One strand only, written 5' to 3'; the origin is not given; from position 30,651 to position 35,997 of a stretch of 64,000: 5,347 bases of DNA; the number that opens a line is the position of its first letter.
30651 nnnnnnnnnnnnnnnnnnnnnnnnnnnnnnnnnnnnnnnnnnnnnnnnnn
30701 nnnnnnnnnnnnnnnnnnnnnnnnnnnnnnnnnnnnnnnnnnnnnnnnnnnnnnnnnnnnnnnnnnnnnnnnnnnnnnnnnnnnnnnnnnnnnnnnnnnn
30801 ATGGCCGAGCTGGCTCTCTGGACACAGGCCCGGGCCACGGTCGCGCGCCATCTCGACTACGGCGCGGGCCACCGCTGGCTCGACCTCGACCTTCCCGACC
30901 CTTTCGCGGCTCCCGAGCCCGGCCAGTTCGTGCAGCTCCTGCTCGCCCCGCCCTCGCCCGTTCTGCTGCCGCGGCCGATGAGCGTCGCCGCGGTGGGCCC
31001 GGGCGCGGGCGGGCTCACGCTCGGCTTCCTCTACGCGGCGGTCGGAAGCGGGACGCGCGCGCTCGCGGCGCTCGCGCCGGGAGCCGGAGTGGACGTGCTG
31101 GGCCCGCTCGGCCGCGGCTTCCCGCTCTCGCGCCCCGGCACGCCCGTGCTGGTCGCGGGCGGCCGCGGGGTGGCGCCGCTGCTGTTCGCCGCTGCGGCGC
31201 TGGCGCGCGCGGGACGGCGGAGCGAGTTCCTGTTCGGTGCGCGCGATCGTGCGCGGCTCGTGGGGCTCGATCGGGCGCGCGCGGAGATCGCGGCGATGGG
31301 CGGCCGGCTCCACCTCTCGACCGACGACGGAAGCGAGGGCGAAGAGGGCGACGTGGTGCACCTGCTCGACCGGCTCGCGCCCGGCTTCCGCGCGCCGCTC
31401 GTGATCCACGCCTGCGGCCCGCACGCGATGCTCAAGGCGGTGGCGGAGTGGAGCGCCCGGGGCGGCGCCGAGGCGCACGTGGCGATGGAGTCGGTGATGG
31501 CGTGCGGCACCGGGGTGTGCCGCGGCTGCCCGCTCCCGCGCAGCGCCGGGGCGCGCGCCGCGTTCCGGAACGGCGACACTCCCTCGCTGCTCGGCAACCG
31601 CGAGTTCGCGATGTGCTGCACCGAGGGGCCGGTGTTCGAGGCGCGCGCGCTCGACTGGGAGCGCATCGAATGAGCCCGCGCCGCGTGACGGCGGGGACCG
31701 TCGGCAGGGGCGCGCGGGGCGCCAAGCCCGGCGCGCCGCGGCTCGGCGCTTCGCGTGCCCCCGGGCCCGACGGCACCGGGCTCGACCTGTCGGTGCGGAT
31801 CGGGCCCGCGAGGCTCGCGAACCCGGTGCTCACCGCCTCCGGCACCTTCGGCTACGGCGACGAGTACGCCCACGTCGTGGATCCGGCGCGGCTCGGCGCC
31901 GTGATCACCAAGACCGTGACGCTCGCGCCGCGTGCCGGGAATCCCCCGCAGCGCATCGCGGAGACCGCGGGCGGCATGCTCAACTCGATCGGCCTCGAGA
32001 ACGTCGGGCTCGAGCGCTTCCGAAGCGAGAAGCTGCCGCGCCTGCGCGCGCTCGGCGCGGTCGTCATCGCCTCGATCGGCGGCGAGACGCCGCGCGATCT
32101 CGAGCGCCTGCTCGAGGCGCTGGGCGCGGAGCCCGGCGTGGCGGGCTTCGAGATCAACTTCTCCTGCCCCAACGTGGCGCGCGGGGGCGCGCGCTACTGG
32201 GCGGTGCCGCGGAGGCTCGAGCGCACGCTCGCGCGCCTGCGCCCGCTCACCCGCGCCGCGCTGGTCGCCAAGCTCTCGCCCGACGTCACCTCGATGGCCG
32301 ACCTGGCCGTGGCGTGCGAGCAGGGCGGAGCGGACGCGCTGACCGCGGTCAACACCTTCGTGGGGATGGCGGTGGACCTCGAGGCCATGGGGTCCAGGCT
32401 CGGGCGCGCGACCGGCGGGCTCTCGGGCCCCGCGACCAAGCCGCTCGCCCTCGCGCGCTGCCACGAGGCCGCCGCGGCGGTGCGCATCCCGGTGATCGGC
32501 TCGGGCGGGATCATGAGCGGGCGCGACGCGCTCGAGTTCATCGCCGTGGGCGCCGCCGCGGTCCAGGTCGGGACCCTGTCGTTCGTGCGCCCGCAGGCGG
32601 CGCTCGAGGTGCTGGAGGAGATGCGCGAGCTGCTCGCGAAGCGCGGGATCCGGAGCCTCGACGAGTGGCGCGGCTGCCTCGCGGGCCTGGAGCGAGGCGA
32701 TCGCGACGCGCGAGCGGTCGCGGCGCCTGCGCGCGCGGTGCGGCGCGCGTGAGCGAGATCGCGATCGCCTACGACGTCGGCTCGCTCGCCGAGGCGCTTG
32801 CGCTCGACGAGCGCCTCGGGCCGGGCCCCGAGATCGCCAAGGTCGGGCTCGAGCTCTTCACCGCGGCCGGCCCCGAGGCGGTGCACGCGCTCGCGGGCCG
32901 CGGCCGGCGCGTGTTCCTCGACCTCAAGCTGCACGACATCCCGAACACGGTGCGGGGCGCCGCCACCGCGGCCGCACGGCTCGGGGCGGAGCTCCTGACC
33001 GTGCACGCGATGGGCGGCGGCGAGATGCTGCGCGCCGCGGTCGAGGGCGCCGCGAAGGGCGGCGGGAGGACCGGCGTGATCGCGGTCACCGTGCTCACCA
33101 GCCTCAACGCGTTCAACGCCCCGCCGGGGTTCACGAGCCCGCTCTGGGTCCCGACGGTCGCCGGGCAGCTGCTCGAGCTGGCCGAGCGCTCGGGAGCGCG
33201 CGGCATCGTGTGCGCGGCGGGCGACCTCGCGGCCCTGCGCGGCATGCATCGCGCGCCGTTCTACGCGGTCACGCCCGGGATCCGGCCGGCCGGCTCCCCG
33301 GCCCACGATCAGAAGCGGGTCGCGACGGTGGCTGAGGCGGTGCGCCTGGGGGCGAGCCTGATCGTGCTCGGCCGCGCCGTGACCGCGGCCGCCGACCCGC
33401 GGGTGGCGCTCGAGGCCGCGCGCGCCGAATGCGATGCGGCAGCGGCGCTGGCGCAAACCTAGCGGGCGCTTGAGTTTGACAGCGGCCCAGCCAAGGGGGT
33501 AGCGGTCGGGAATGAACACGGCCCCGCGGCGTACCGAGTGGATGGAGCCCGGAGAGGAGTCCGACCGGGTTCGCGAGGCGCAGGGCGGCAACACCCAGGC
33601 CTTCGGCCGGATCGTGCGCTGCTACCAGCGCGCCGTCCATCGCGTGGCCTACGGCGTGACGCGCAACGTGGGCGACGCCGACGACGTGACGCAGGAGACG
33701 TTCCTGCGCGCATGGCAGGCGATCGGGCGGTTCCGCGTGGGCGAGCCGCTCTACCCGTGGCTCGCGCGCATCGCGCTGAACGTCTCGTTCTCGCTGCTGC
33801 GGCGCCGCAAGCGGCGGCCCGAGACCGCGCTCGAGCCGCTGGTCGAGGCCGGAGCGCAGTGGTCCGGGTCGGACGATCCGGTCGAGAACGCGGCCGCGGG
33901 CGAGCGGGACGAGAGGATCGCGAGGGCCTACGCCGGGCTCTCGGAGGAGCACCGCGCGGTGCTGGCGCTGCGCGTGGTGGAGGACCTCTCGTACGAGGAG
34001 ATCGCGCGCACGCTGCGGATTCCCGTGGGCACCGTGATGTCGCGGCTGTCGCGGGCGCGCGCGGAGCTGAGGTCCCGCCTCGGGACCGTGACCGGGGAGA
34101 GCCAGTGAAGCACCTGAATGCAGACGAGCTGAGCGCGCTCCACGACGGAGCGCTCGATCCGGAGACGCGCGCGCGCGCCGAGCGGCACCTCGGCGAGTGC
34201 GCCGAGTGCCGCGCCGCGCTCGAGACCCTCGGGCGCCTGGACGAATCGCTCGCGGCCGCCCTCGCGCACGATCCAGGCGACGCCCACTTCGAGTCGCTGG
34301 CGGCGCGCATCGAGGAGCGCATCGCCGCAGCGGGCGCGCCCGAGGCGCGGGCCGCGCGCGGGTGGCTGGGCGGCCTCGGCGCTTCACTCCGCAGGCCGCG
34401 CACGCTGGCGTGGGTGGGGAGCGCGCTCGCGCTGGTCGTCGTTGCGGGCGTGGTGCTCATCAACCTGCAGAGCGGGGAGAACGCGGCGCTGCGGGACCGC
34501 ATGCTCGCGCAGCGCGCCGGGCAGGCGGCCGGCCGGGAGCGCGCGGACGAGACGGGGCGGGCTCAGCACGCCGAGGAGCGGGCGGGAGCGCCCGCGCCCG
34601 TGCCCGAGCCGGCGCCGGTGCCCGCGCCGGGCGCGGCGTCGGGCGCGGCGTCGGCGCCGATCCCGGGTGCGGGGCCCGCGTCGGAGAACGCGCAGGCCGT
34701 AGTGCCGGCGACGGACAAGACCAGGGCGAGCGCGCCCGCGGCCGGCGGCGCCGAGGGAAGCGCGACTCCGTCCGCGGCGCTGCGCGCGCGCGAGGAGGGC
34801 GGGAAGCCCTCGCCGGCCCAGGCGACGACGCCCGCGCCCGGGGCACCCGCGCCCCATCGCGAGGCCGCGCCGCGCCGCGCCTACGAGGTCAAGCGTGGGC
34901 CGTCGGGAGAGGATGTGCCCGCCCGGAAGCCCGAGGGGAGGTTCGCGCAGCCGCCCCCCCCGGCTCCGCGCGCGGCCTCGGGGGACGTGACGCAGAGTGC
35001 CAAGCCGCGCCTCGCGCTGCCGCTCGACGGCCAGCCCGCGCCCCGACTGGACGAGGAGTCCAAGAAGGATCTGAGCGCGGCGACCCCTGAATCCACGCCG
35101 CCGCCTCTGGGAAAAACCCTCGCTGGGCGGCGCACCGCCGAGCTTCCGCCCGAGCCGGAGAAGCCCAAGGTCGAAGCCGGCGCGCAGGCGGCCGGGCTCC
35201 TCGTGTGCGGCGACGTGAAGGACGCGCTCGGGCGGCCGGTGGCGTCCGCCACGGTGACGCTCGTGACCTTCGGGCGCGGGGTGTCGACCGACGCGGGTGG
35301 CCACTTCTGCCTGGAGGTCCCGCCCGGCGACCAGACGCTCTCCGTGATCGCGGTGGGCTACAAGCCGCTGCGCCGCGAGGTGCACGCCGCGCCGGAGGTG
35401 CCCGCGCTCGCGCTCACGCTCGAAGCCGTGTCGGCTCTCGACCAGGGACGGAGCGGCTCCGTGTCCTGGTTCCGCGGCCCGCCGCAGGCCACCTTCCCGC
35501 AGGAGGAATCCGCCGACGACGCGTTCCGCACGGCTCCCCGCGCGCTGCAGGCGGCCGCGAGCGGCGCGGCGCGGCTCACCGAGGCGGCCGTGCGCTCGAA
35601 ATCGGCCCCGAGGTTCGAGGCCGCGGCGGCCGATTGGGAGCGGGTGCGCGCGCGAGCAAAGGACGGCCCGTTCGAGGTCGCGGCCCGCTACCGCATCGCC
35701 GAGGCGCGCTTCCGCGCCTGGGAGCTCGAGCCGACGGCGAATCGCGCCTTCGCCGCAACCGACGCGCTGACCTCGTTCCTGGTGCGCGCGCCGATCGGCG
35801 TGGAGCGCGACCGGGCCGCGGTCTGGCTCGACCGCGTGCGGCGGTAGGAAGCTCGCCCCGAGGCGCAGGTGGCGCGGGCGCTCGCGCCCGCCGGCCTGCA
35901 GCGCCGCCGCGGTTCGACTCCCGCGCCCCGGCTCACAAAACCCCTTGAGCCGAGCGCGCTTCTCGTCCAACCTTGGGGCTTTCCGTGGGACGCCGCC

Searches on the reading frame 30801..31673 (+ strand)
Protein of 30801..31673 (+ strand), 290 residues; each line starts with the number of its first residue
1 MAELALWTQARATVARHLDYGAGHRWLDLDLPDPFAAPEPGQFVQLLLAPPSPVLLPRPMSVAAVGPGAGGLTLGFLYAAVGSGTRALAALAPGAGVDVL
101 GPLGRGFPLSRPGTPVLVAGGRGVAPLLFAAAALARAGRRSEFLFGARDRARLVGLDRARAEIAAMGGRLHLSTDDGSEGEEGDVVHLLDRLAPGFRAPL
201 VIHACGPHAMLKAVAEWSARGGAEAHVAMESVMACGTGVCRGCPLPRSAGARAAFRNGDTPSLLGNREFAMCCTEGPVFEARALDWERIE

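Call 6: search_protein_families(library=pfam, proteins=[window:30801-31673:+], max_evalue=0.01)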
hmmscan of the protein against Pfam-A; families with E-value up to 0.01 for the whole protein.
window:30801-31673:+ (290 aa): 2 families
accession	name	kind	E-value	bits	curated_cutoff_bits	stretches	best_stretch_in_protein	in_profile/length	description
PF10418.14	DHODB_Fe-S_bind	-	4e-08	33.3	23.9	1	230-248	1-19/41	Iron-sulfur cluster binding domain of dihydroorotate dehydrogenase B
PF00175.26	NAD_binding_1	-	0.00057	20.9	22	1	117-215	1-108/109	Oxidoreductase NAD-binding domain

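Call 7: search_protein_families(library=ncbifam, proteins=[window:30801-31673:+], max_evalue=0.01)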
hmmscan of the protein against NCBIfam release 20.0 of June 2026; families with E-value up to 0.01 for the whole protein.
window:30801-31673:+ (290 aa): 14 families
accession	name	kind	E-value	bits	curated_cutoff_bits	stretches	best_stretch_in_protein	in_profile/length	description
NF000799.0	PRK00054.1-4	equivalog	7.2e-34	117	314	1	39-245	34-231/258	dihydroorotate dehydrogenase electron transfer subunit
NF004862.0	PRK06222.1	subfamily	3.1e-29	102.3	220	1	39-288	29-252/281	sulfide/dihydroorotate dehydrogenase-like FAD/NAD-binding protein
NF000796.0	PRK00054.1-1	equivalog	5.5e-29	101.2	224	1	39-245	30-216/254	dihydroorotate dehydrogenase electron transfer subunit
NF000798.0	PRK00054.1-3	equivalog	1.6e-28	100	219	1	39-258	32-234/244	dihydroorotate dehydrogenase electron transfer subunit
NF000797.0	PRK00054.1-2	equivalog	7.2e-25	87.7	270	1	40-247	44-242/267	dihydroorotate dehydrogenase electron transfer subunit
NF009414.0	PRK12778.1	equivalog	1.4e-23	83.1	1103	1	40-246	30-228/752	bifunctional dihydroorotate dehydrogenase B NAD binding subunit/NADPH-dependent glutamate synthase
NF009413.0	PRK12775.1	equivalog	3.5e-19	68.2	1895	1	27-263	17-243/1006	putative trifunctional 2-polyprenylphenol hydroxylase/glutamate synthase subunit beta/ferritin domain-containing protein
NF009415.0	PRK12779.1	equivalog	1.9e-09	36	1519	1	37-288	676-922/944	putative bifunctional glutamate synthase subunit beta/2-polyprenylphenol hydroxylase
NF006220.0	PRK08345.1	subfamily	4.6e-09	35.9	395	1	28-127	34-128/294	cytochrome-c3 hydrogenase subunit gamma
NF040835.1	sulfhyd_HydG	equivalog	9.7e-09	34.9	650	1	39-128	51-136/292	NADPH-dependent hydrogenase/sulfhydrogenase 1 subunit gamma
NF045803.1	MethMoxFADbindMmoC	equivalog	1.7e-07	30.4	500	1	39-230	141-338/343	aromatic/alkene monooxygenase hydroxylase FAD-binding subunit MmoC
NF040810.1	BenC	equivalog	7.4e-07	28.6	430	1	91-222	184-319/333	benzoate 1,2-dioxygenase electron transfer component BenC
TIGR02911.1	sulfite_red_B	equivalog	1.8e-06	27.2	288.6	1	39-244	32-238/261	anaerobic sulfite reductase subunit AsrB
NF040830.1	sulfhyd_ShyC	equivalog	2.1e-05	23.8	600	1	77-128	71-124/288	NAD(P)-dependent hydrogenase/sulfhydrogenase 2 subunit gamma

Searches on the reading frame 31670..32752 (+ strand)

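Call 6: search_protein_families(library=pfam, proteins=[window:31670-32752:+], max_evalue=0.01)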
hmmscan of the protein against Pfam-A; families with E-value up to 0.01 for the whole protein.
window:31670-32752:+ (360 aa): 5 families
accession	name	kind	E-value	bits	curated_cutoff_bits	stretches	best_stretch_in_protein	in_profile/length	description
PF01180.27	DHO_dh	-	2.4e-59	201.4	27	1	40-322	2-291/291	Dihydroorotate dehydrogenase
PF03060.21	NMO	-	3.1e-05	24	28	1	245-302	164-223/331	Nitronate monooxygenase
PF01070.24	FMN_dh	-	0.0001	21.9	24.9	1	261-302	263-303/350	FMN-dependent dehydrogenase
PF00478.31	IMPDH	-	0.00059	19.4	25.6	1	259-303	194-238/345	IMP dehydrogenase / GMP reductase domain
PF00977.27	His_biosynth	-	0.0047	16.8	23.6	0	262-318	63-119/228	Histidine biosynthesis protein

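Call 7: search_protein_families(library=ncbifam, proteins=[window:31670-32752:+], max_evalue=0.01)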
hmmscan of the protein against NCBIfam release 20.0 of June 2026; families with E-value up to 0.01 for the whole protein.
window:31670-32752:+ (360 aa): 22 families
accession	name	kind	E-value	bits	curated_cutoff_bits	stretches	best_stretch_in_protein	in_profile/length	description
NF005574.0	PRK07259.1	equivalog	2.1e-97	325.7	269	1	39-337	4-302/304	dihydroorotate dehydrogenase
TIGR01037.2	pyrD_sub1_fam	subfamily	1.3e-76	257.6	270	1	40-335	1-297/300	dihydroorotate dehydrogenase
NF041011.1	dihydoor_dh_Arch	equivalog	3.7e-48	164.1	330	1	43-332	2-282/289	dihydroorotate dehydrogenase PyrD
NF002702.0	PRK02506.1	equivalog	8e-37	127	301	1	39-338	3-310/313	dihydroorotate oxidase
NF006183.0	PRK08318.1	equivalog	2.1e-32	112.4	335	1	39-336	3-318/422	NAD-dependent dihydropyrimidine dehydrogenase subunit PreA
NF003652.0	PRK05286.2-5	equivalog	1.3e-20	73.9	267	1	68-329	78-351/353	quinone-dependent dihydroorotate dehydrogenase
NF003645.0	PRK05286.1-2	equivalog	1.3e-20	73.6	366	1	39-336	45-353/359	quinone-dependent dihydroorotate dehydrogenase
NF003650.0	PRK05286.2-3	equivalog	1.8e-17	63.3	477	1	41-335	74-386/393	quinone-dependent dihydroorotate dehydrogenase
TIGR01036.1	pyrD_sub2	equivalog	2.6e-17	62.6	200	1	74-333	79-350/356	dihydroorotate dehydrogenase (quinone)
NF003651.0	PRK05286.2-4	equivalog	1.2e-13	50.4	448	1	49-332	71-370/377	quinone-dependent dihydroorotate dehydrogenase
NF005741.0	PRK07565.1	subfamily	2.5e-13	49.8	303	1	132-344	105-313/335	dihydroorotate dehydrogenase-like protein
NF003646.0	PRK05286.1-4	equivalog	2.2e-12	46.4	457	1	76-302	80-319/341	quinone-dependent dihydroorotate dehydrogenase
NF003649.0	PRK05286.2-2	equivalog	5.3e-11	42.1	505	1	51-332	61-344/351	quinone-dependent dihydroorotate dehydrogenase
NF003644.0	PRK05286.1-1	equivalog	2.9e-10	39.8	418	1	198-301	214-318/336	quinone-dependent dihydroorotate dehydrogenase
NF003648.0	PRK05286.2-1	equivalog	1.1e-09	37.6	433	1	75-335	85-353/360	quinone-dependent dihydroorotate dehydrogenase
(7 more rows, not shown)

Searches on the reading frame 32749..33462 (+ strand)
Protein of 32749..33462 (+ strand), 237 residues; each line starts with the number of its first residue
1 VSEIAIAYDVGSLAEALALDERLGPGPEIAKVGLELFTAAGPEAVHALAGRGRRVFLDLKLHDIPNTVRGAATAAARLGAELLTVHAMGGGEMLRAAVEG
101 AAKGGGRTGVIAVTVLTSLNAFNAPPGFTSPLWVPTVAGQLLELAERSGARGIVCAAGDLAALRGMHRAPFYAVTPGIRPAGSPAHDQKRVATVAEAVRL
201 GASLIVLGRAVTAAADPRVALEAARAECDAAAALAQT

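Call 6: search_protein_families(library=pfam, proteins=[window:32749-33462:+], max_evalue=0.01)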
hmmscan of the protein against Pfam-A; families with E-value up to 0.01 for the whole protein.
window:32749-33462:+ (237 aa): 1 family
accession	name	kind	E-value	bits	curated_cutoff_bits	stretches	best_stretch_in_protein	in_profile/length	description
PF00215.30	OMPdecase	-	2.5e-45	155.5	27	1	4-223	3-220/221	Orotidine 5'-phosphate decarboxylase / HUMPS family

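Call 7: search_protein_families(library=ncbifam, proteins=[window:32749-33462:+], max_evalue=0.01)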
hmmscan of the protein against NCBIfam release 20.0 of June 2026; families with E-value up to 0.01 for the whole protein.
window:32749-33462:+ (237 aa): 6 families
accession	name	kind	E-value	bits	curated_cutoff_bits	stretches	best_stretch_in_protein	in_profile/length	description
NF001273.0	PRK00230.1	equivalog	3.2e-63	213.2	193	1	3-229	6-230/233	orotidine-5'-phosphate decarboxylase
TIGR01740.1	pyrF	equivalog_domain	8.8e-43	146.5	92.3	1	5-223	2-214/216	orotidine-5'-phosphate decarboxylase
NF010386.0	PRK13813.1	equivalog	3.2e-40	138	208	1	2-229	5-214/216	orotidine 5'-phosphate decarboxylase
TIGR03128.2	RuMP_HxlA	equivalog_domain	3.4e-05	23.6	200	1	6-108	3-104/205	3-hexulose-6-phosphate synthase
NF041755.1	RuMP_HxlAB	equivalog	0.00027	20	500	0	4-110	6-111/391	bifunctional 3-hexulose-6-phosphate synthase/6-phospho-3-hexuloisomerase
TIGR02127.1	pyrF_sub2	equivalog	0.004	16.4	110.6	1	44-223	78-259/261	orotidine-5'-phosphate decarboxylase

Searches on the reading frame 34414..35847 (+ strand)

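Call 39: search_protein_families(library=ncbifam, proteins=[window:34414-35847:+], max_evalue=0.001)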
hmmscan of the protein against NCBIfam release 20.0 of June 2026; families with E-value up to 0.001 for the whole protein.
window:34414-35847:+ (477 aa): 2 families
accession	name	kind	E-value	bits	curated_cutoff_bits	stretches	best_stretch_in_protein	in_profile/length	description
TIGR04056.1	OMP_RagA_SusC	subfamily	1.4e-08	33.6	368.25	1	264-324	3-62/981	SusC/RagA family TonB-linked outer membrane protein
NF052345.1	S_layer_anammox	exception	0.00035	18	1400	1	224-350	1283-1405/1596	Kustd1514 family S-layer glycoprotein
